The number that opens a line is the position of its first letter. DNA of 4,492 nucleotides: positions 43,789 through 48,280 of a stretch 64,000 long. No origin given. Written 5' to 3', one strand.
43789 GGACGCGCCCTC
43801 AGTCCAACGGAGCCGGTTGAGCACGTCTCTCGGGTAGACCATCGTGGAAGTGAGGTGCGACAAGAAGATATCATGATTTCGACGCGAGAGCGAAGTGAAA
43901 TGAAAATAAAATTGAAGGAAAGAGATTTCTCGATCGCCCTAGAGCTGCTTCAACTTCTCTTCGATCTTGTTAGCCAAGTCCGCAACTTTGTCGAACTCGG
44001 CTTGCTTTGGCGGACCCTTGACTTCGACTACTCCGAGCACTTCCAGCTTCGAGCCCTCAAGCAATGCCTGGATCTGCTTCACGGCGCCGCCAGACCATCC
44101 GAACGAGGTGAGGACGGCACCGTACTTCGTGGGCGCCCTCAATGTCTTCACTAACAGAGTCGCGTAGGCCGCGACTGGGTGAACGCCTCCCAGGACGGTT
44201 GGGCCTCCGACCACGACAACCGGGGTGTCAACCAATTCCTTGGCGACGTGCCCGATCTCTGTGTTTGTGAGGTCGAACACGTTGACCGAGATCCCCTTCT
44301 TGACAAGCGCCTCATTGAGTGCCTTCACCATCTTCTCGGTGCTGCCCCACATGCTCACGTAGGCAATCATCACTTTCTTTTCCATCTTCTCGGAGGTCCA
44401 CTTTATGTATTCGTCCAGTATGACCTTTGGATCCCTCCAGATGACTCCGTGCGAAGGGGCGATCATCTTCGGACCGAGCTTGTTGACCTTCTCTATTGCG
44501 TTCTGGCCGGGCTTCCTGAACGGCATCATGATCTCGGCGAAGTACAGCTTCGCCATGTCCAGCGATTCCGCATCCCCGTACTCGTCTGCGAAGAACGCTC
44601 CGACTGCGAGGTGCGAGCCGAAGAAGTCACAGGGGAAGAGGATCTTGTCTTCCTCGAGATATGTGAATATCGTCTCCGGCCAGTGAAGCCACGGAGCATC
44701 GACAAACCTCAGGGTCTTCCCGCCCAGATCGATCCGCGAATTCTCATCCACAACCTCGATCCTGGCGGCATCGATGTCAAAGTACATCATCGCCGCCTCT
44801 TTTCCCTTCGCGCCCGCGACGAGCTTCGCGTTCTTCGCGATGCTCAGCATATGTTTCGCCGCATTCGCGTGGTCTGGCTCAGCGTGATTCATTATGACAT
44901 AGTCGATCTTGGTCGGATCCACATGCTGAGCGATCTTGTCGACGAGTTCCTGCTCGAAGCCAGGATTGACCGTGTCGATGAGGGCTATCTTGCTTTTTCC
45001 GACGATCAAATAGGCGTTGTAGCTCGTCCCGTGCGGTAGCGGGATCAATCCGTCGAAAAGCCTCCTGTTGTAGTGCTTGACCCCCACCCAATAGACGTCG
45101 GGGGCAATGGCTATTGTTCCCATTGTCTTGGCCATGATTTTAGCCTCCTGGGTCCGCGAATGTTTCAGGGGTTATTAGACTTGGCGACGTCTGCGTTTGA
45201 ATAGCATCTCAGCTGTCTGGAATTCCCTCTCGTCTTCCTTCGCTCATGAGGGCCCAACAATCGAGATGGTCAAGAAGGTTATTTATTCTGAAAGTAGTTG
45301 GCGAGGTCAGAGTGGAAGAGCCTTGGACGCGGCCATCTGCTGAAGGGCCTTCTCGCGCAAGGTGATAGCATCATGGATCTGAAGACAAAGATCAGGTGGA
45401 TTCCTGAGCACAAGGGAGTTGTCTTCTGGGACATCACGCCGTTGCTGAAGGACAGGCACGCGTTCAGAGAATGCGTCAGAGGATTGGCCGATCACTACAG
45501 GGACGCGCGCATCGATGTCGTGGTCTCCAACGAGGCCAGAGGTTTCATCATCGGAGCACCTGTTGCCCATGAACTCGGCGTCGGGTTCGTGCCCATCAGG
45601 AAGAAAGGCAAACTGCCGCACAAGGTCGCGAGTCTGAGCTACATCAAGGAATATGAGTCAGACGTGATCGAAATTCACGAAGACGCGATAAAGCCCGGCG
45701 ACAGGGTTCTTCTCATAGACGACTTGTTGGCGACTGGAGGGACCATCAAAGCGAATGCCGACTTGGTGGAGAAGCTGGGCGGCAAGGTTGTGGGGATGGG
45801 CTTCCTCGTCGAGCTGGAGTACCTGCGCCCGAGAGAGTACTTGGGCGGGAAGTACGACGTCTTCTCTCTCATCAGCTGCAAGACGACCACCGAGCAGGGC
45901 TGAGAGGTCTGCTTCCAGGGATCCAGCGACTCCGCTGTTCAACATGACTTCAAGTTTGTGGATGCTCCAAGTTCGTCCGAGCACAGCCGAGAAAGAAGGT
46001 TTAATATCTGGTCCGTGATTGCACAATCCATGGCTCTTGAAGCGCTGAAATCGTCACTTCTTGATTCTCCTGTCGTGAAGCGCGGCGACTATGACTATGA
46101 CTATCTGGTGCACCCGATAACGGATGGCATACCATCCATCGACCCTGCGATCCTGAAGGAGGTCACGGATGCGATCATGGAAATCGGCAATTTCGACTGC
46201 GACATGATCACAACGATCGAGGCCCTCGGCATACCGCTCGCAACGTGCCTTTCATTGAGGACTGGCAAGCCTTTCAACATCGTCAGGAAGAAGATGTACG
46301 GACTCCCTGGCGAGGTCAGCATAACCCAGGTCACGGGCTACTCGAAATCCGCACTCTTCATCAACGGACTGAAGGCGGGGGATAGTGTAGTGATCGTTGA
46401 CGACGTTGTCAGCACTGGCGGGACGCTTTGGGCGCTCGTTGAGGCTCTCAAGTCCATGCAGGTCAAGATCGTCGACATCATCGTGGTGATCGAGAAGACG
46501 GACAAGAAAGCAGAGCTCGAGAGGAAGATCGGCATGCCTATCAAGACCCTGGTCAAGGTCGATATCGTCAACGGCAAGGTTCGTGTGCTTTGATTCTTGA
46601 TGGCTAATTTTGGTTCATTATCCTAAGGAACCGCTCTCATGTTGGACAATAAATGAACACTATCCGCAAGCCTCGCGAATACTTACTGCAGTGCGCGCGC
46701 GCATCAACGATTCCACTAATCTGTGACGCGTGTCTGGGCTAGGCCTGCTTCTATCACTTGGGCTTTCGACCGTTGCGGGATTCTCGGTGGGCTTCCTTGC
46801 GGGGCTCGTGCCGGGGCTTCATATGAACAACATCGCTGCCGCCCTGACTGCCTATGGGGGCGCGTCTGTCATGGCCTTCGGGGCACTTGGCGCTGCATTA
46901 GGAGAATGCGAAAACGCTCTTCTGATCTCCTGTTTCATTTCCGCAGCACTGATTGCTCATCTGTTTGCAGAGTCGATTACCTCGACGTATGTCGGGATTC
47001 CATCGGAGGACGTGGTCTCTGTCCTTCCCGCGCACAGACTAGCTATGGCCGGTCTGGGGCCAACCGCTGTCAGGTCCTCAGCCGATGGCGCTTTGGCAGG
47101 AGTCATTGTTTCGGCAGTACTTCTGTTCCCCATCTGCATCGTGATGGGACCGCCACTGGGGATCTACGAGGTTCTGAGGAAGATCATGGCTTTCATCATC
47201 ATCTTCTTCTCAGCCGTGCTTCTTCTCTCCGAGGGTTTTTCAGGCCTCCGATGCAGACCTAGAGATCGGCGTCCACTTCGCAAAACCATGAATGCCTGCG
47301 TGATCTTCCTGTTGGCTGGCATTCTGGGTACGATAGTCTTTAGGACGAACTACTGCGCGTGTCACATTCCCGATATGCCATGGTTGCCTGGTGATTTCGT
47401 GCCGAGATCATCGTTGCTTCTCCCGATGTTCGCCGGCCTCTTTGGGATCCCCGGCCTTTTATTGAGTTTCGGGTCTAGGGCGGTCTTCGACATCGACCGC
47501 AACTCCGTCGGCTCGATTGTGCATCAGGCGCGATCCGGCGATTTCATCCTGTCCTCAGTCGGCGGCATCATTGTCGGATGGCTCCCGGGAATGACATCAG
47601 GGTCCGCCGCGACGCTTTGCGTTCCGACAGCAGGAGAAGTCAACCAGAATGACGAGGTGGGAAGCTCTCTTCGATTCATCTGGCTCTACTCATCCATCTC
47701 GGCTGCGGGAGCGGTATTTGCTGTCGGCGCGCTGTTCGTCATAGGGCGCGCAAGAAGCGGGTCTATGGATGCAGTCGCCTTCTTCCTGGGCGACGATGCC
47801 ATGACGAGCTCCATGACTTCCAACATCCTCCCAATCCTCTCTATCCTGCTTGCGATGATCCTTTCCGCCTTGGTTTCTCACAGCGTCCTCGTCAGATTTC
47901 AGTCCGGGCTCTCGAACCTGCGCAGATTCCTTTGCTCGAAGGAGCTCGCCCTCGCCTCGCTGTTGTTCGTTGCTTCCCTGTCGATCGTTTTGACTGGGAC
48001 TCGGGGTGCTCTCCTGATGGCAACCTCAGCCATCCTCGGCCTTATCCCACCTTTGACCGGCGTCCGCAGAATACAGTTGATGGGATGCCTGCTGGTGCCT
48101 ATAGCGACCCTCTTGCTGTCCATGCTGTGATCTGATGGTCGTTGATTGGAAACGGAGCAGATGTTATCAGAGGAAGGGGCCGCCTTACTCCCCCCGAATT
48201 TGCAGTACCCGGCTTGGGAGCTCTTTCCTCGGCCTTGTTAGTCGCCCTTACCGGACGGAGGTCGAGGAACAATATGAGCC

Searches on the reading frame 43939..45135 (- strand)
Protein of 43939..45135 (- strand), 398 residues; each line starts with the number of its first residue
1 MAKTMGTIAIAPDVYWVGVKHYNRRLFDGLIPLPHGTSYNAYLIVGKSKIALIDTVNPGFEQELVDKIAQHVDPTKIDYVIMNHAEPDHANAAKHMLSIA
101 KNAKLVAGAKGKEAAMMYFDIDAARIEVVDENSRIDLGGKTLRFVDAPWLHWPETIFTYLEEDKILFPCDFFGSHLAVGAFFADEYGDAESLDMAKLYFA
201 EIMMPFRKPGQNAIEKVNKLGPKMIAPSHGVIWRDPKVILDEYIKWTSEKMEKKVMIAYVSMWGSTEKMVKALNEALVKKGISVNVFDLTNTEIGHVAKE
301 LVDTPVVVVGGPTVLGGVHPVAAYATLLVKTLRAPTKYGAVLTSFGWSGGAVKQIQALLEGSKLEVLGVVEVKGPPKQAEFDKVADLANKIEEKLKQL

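Call 24: search_protein_families(library=pfam, proteins=[window:43939-45135:-], max_evalue=0.01)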
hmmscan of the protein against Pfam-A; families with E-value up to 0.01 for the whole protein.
window:43939-45135:- (398 aa): 6 families
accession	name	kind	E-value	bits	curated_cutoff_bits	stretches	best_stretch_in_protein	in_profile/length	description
PF19583.5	ODP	-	6.8e-29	101.6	27.2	1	39-230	3-194/194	ODP family beta lactamase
PF00753.33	Lactamase_B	-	2.4e-10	41.1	22.7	1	39-174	6-153/196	Metallo-beta-lactamase superfamily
PF00258.30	Flavodoxin_1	-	3.9e-09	37.2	25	1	257-383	1-138/143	Flavodoxin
PF12724.12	Flavodoxin_5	-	0.0029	18.4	27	1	256-326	1-67/145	Flavodoxin domain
PF00465.25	Fe-ADH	-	0.0043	17.1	31.3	0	249-316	19-94/168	Iron-containing alcohol dehydrogenase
PF12706.13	Lactamase_B_2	-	0.0046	17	27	1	52-151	4-114/200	Beta-lactamase superfamily domain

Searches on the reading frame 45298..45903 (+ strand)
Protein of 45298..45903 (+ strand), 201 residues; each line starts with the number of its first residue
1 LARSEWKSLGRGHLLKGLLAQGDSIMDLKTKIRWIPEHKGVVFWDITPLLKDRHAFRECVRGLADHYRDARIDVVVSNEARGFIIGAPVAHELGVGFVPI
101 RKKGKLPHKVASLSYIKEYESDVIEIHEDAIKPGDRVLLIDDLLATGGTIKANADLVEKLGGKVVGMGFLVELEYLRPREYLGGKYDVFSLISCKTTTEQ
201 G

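Call 24: search_protein_families(library=pfam, proteins=[window:45298-45903:+], max_evalue=0.01)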
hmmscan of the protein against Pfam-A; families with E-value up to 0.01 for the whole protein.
window:45298-45903:+ (201 aa): 1 family
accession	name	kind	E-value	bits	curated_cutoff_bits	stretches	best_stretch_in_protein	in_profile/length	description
PF00156.33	Pribosyltran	-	9.1e-14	51.5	26.3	1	54-171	10-124/158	Phosphoribosyl transferase domain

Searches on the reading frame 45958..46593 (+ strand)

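Call 24: search_protein_families(library=pfam, proteins=[window:45958-46593:+], max_evalue=0.01)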
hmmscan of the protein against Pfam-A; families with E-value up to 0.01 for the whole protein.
window:45958-46593:+ (211 aa): 3 families
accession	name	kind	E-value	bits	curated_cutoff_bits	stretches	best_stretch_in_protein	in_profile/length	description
PF00156.33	Pribosyltran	-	5.4e-16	58.7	26.3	1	65-187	11-133/158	Phosphoribosyl transferase domain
PF15609.12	PRTase_2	-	1.7e-05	24.9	28.8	1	138-198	116-182/188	Phosphoribosyl transferase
PF14681.12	UPRTase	-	0.00054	19.9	27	1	141-177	120-156/206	Uracil phosphoribosyltransferase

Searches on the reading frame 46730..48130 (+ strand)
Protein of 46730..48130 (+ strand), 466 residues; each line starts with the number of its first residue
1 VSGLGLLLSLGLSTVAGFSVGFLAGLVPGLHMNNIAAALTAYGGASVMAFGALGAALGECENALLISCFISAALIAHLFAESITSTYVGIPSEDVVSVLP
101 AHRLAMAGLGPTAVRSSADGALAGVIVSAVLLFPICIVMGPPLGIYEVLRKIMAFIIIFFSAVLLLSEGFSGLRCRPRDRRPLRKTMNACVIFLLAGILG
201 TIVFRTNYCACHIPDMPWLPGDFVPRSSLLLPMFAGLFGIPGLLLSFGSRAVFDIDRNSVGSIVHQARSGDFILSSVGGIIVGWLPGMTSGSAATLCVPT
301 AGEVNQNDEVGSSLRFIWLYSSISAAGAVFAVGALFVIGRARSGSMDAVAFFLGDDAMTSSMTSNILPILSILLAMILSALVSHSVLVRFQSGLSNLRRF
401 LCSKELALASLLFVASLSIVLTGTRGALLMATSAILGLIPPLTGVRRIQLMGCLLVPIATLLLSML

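Call 24: search_protein_families(library=pfam, proteins=[window:46730-48130:+], max_evalue=0.01)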
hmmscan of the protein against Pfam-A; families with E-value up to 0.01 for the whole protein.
window:46730-48130:+ (466 aa): 1 family
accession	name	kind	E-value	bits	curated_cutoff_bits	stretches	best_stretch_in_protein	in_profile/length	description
PF01970.21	TctA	-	2.2e-35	122.6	28.9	1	13-451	3-422/423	Tripartite tricarboxylate transporter TctA family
